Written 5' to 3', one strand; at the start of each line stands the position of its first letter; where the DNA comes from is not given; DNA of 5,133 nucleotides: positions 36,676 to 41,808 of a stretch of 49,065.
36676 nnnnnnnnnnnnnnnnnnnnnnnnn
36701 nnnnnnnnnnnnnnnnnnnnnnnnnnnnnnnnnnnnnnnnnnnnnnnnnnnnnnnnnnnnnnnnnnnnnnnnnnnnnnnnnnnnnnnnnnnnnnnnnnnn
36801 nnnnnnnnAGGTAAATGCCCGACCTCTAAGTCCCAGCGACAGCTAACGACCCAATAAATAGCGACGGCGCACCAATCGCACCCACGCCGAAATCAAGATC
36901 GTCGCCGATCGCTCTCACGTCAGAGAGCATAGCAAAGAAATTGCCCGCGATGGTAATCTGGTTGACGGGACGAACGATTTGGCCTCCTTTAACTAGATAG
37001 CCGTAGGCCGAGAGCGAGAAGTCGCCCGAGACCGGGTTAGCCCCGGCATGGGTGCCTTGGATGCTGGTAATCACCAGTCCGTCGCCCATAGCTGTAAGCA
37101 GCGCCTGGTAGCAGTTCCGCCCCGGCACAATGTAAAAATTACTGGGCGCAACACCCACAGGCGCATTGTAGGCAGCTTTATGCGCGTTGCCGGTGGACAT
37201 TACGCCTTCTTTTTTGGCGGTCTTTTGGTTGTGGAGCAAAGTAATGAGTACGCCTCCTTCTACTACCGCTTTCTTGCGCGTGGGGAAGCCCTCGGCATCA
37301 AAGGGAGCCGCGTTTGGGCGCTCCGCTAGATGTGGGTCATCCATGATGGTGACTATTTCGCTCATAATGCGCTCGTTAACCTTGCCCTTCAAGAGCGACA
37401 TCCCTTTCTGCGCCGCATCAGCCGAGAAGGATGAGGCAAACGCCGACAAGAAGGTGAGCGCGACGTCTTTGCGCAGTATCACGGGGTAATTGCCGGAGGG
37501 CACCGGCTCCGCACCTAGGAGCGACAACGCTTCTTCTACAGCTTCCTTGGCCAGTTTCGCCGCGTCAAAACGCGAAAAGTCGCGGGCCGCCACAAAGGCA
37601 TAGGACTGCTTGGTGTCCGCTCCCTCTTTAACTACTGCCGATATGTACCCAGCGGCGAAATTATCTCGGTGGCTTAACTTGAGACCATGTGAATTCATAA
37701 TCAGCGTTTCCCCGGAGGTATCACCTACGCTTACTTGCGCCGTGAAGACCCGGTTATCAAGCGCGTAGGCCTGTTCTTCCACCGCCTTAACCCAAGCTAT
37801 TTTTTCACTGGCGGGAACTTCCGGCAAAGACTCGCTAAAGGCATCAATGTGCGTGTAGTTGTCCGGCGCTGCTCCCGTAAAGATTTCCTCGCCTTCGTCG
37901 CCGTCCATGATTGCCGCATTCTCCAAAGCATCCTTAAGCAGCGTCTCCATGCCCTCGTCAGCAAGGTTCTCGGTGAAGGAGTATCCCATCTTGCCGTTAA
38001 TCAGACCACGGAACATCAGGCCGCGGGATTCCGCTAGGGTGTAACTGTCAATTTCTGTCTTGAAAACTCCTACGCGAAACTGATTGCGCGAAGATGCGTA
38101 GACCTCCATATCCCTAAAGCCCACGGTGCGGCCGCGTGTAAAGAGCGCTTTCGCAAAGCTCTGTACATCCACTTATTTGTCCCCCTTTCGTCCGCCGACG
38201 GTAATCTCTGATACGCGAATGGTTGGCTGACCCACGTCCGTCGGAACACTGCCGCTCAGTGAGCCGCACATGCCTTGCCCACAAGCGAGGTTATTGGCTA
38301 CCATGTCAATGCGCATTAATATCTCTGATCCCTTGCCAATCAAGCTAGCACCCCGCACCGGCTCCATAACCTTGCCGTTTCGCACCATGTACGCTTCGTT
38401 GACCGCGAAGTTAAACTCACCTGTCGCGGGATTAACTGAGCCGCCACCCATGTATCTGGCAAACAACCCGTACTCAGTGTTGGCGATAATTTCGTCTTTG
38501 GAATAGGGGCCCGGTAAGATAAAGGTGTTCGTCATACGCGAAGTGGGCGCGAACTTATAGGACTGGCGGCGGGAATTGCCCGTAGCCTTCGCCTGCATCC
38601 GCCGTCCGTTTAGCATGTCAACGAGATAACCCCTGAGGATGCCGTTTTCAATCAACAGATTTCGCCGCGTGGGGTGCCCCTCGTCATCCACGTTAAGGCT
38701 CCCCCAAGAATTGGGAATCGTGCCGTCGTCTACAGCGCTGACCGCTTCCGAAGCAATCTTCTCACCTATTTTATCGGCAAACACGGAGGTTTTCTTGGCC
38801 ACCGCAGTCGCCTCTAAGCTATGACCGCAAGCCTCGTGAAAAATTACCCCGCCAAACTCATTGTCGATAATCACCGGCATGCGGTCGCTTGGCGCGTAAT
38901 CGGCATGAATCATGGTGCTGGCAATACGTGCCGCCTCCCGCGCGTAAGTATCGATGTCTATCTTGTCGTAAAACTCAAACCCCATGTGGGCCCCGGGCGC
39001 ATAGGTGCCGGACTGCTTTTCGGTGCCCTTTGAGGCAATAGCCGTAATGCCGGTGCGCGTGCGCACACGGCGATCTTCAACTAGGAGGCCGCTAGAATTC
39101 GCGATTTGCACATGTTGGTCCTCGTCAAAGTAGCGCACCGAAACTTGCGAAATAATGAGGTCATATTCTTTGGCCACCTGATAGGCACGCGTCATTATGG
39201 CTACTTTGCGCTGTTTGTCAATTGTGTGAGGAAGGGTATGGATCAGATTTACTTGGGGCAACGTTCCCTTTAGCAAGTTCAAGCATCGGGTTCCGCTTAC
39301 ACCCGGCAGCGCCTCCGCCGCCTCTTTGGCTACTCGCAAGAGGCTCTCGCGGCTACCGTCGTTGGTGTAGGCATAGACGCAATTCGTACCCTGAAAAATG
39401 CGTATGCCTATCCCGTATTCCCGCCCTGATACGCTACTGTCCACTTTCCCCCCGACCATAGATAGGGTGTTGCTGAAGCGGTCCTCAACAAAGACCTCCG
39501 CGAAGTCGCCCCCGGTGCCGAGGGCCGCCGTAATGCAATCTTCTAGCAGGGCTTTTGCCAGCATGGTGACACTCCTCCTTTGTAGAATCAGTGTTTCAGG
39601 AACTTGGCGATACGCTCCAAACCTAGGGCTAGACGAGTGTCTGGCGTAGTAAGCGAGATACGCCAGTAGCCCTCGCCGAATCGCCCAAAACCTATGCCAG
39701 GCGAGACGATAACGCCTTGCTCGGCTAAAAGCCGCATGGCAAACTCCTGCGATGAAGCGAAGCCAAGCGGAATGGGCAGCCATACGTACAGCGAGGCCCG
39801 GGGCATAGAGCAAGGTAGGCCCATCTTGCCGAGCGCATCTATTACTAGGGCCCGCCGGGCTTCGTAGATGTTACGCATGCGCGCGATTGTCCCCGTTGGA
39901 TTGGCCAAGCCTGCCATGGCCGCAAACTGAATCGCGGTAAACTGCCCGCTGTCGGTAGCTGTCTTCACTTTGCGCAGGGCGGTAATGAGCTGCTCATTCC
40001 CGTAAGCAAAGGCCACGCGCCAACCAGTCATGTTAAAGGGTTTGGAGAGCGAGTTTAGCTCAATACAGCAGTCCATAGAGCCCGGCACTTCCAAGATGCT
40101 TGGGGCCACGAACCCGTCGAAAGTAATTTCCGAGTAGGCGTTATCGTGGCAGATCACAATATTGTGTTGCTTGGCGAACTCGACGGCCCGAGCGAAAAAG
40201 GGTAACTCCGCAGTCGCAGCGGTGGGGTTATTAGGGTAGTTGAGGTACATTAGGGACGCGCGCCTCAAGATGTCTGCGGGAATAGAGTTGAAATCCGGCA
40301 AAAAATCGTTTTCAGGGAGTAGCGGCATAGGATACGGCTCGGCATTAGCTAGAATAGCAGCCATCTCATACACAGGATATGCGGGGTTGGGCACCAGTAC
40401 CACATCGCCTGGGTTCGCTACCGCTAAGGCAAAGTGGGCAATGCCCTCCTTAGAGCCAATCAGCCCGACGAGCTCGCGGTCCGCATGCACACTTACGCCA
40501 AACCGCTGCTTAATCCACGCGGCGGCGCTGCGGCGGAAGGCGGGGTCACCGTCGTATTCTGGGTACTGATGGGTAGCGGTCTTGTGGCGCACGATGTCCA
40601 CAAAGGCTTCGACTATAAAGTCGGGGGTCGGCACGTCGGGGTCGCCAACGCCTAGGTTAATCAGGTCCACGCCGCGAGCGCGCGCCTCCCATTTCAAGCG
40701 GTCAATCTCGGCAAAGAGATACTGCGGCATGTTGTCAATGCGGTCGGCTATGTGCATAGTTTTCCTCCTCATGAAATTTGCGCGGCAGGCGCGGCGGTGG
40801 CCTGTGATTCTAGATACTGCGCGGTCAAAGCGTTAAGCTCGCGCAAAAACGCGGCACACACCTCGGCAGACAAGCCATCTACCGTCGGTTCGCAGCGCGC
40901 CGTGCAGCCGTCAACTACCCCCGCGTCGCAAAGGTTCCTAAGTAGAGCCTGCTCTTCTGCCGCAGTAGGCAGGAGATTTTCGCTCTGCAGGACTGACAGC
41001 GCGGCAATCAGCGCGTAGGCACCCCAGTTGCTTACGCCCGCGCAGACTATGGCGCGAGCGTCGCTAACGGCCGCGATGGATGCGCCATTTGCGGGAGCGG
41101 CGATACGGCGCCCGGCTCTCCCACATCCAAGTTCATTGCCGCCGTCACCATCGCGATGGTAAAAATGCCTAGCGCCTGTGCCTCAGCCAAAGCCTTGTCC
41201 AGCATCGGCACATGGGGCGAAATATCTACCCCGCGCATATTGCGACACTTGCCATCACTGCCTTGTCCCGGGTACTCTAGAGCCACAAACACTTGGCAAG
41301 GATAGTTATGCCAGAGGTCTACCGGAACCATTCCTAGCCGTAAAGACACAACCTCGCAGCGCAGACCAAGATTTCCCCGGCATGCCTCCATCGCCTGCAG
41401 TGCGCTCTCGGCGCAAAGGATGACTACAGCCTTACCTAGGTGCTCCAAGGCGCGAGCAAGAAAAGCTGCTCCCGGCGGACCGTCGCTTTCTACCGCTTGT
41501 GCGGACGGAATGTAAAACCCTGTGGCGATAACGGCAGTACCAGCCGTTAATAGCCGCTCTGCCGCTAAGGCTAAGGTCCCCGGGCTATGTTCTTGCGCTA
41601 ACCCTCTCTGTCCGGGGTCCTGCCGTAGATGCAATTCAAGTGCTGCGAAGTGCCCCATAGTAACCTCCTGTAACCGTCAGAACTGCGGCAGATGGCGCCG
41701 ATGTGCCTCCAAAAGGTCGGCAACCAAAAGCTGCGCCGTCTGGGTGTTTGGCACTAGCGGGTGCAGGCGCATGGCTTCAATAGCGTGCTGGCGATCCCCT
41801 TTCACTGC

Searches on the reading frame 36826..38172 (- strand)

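Call 24: search_protein_families(library=pfam, proteins=[window:36826-38172:-], max_evalue=0.001)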
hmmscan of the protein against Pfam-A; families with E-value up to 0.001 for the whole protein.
window:36826-38172:- (448 aa): 3 families
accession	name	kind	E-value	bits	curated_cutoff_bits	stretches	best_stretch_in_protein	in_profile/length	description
PF19289.4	PmbA_TldD_3rd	-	2e-72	243.4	22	1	226-447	1-220/220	PmbA/TldA metallopeptidase C-terminal domain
PF19290.4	PmbA_TldD_2nd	-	1e-17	65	20.9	1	115-219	2-109/109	PmbA/TldA metallopeptidase central domain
PF01523.21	PmbA_TldD_1st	-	3.9e-11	43.4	20.9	1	23-86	2-65/65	PmbA/TldA metallopeptidase domain 1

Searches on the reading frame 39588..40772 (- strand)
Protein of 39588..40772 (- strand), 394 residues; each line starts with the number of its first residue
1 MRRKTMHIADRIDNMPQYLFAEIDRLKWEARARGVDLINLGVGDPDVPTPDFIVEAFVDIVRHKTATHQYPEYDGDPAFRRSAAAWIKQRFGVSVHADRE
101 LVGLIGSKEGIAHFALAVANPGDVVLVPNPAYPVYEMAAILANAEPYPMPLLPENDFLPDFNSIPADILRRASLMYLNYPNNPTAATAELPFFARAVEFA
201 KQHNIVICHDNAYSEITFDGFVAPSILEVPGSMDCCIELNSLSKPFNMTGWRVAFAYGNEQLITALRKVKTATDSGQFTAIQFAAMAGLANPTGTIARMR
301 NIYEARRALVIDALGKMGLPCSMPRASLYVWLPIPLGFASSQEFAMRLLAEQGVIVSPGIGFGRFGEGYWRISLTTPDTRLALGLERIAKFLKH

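Call 24: search_protein_families(library=pfam, proteins=[window:39588-40772:-], max_evalue=0.001)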
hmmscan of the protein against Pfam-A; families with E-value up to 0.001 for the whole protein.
window:39588-40772:- (394 aa): 1 family
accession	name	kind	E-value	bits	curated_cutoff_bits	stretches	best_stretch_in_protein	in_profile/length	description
PF00155.27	Aminotran_1_2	-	3.4e-60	204.6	19.7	1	36-388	2-361/361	Aminotransferase class I and II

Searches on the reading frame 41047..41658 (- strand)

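Call 26: search_protein_families(library=pfam, proteins=[window:41047-41658:-], max_evalue=0.001)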
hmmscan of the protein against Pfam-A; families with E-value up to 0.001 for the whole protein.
window:41047-41658:- (203 aa): 1 family
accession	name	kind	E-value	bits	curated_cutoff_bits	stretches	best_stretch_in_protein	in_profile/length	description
PF14336.11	GLUCM-like_C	-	1.2e-33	117.3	27.9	1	8-170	2-183/291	D-glutamate cyclase-like, C-terminal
